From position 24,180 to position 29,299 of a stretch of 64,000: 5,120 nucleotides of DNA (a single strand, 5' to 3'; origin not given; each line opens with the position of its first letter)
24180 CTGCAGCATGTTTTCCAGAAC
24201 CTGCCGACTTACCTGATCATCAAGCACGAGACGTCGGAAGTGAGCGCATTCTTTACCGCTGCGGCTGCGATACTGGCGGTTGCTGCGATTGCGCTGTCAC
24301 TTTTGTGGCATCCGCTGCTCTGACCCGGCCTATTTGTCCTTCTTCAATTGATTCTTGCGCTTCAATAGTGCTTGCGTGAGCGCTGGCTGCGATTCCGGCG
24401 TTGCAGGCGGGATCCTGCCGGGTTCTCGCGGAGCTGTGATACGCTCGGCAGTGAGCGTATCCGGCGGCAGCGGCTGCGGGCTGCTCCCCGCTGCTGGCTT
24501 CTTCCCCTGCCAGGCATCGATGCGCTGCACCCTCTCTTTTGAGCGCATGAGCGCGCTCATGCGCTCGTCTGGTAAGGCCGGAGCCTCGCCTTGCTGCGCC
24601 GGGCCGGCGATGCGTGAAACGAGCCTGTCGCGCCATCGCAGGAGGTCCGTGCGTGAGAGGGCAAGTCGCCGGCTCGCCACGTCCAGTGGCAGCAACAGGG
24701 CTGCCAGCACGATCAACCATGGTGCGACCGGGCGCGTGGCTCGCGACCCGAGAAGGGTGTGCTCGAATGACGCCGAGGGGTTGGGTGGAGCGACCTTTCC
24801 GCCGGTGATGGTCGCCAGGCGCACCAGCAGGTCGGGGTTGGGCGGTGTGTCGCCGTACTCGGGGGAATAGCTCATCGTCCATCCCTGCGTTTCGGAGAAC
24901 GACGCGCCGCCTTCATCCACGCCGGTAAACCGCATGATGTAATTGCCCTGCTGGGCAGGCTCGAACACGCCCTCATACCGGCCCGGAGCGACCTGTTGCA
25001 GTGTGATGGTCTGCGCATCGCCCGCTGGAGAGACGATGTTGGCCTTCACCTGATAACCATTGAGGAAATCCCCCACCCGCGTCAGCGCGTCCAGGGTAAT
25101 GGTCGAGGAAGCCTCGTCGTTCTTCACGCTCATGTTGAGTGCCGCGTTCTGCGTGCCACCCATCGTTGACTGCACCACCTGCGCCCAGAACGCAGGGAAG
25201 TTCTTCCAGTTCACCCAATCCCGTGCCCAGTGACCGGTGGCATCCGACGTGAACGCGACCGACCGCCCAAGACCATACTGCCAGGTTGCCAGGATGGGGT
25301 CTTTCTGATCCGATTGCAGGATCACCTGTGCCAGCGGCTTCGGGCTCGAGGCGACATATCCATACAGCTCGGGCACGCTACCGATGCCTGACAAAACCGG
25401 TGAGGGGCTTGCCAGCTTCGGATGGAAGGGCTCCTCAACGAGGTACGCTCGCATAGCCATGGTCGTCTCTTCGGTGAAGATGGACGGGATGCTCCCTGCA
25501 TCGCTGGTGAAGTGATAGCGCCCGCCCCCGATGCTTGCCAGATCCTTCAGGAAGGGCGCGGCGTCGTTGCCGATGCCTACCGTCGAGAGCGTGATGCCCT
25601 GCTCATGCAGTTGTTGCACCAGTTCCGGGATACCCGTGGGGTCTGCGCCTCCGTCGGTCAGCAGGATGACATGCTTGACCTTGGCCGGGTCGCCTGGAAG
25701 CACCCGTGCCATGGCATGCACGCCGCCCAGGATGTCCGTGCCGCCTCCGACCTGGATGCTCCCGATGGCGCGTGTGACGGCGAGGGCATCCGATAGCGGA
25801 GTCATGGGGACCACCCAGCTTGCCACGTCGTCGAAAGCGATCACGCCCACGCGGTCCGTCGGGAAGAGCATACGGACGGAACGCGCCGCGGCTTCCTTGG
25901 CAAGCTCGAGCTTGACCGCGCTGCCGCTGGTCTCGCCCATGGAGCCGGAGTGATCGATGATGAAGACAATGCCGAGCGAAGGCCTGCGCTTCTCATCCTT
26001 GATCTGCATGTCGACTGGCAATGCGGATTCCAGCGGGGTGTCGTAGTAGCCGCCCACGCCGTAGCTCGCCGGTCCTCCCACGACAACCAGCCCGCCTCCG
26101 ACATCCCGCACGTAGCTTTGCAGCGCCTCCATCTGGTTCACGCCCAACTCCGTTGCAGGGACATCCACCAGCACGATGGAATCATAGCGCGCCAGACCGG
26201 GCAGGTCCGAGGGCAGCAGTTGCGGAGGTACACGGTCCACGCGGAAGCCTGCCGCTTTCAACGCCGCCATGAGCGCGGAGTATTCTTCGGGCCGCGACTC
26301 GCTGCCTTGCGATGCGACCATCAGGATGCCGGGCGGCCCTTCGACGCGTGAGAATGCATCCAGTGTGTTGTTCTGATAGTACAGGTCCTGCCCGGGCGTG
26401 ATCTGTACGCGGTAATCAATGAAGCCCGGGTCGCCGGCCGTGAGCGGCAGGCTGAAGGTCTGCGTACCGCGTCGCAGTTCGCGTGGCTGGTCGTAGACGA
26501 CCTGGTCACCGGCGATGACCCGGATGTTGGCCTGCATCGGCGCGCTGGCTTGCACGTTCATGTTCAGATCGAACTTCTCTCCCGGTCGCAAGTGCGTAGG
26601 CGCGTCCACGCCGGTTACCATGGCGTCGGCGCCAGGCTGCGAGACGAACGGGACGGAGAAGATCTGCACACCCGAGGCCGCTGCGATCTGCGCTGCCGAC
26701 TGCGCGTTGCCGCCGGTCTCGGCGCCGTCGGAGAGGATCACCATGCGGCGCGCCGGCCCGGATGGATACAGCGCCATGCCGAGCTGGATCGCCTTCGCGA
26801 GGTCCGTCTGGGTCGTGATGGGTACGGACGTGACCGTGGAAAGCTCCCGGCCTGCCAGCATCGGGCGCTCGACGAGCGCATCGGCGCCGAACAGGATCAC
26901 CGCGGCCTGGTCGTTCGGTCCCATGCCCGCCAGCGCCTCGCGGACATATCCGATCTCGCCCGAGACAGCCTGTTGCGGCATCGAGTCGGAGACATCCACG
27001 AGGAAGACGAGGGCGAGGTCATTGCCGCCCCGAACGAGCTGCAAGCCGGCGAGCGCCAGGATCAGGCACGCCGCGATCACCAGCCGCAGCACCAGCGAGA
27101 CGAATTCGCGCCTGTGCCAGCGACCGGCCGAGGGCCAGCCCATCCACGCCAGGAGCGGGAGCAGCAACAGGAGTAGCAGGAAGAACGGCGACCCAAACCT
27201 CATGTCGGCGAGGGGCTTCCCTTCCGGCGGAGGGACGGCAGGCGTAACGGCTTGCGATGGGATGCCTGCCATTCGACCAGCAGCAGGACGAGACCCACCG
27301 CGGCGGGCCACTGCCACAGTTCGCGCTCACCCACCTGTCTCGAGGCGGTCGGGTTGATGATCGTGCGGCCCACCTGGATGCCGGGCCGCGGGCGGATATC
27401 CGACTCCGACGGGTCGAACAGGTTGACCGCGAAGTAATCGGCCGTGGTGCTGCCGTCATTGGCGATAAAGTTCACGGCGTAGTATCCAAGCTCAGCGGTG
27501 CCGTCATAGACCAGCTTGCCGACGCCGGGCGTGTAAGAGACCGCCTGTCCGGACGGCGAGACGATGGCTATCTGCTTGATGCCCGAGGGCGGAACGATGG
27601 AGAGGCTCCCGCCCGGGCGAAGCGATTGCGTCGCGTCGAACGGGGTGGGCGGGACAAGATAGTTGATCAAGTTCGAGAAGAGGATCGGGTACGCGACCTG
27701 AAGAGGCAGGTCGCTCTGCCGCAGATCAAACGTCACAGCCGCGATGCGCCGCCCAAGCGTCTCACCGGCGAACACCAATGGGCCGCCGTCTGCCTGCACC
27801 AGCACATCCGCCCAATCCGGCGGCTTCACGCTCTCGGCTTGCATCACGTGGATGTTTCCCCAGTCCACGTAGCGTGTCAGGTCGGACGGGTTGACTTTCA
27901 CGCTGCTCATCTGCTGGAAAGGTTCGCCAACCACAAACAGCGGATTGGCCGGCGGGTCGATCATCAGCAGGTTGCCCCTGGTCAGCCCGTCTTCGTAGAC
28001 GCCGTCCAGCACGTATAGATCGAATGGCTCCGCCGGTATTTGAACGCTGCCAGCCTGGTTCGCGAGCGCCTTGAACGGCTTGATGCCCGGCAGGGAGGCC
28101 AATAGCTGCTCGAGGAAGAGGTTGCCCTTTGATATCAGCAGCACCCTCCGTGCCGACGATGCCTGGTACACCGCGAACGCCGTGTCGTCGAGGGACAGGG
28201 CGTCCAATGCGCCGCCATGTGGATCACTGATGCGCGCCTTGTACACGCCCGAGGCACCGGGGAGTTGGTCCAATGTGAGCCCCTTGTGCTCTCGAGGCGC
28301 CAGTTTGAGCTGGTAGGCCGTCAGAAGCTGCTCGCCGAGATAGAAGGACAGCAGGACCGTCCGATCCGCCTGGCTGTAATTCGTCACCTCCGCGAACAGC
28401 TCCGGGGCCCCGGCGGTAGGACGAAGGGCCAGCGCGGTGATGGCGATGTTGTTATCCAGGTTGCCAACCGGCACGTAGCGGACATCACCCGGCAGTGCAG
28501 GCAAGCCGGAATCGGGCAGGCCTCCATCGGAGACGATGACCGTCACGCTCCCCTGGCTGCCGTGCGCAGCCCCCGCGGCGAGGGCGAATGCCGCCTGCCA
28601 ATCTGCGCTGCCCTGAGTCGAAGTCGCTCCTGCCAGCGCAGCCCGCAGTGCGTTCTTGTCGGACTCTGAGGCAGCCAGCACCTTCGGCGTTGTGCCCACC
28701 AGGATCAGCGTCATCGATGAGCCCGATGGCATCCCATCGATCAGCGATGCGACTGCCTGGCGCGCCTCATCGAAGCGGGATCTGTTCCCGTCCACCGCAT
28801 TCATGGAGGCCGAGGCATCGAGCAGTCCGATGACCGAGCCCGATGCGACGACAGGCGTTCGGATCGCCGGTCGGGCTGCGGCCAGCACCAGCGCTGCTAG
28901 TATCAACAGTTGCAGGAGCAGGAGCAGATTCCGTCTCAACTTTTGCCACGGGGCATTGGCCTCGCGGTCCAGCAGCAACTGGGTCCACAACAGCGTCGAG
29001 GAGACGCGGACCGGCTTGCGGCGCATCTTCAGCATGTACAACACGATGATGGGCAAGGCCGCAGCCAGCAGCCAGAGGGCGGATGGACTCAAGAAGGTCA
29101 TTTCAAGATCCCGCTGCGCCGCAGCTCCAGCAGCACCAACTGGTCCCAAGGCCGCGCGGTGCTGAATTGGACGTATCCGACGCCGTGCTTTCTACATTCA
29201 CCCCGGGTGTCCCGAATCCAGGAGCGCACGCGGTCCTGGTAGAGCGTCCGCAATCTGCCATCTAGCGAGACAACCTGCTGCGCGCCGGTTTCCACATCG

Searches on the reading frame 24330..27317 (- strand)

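Call 14: search_protein_families(library=pfam, proteins=[window:24330-27317:-], max_evalue=0.00001)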
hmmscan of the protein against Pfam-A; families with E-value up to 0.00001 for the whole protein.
window:24330-27317:- (995 aa): 5 families
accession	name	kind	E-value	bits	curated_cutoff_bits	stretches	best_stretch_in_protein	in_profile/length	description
PF13519.12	VWA_2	-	3.7e-27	95.5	27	2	450-556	1-106/107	von Willebrand factor type A domain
PF00092.34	VWA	-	4.4e-27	95.9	23.8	2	450-615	2-173/174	von Willebrand factor type A domain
PF07090.17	GATase1_like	-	4e-16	59.8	27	1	635-716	159-243/247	Putative glutamine amidotransferase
PF13768.12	VWA_3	-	5.4e-12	46.5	27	1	450-603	3-155/155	von Willebrand factor type A domain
PF05762.20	VWA_CoxE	-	6.7e-11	42.5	26.4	1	438-578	47-183/222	VWA domain containing CoxE-like protein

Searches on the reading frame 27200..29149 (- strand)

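Call 14: search_protein_families(library=pfam, proteins=[window:27200-29149:-], max_evalue=0.00001)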
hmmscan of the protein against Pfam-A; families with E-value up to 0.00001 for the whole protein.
window:27200-29149:- (649 aa): 2 families
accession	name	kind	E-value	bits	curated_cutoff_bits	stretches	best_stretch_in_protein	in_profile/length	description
PF07584.16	BatA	-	9.2e-16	58.5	25.9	1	17-94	1-77/77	Aerotolerance regulator N-terminal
PF13519.12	VWA_2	-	2e-13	51.3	27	1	109-209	4-106/107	von Willebrand factor type A domain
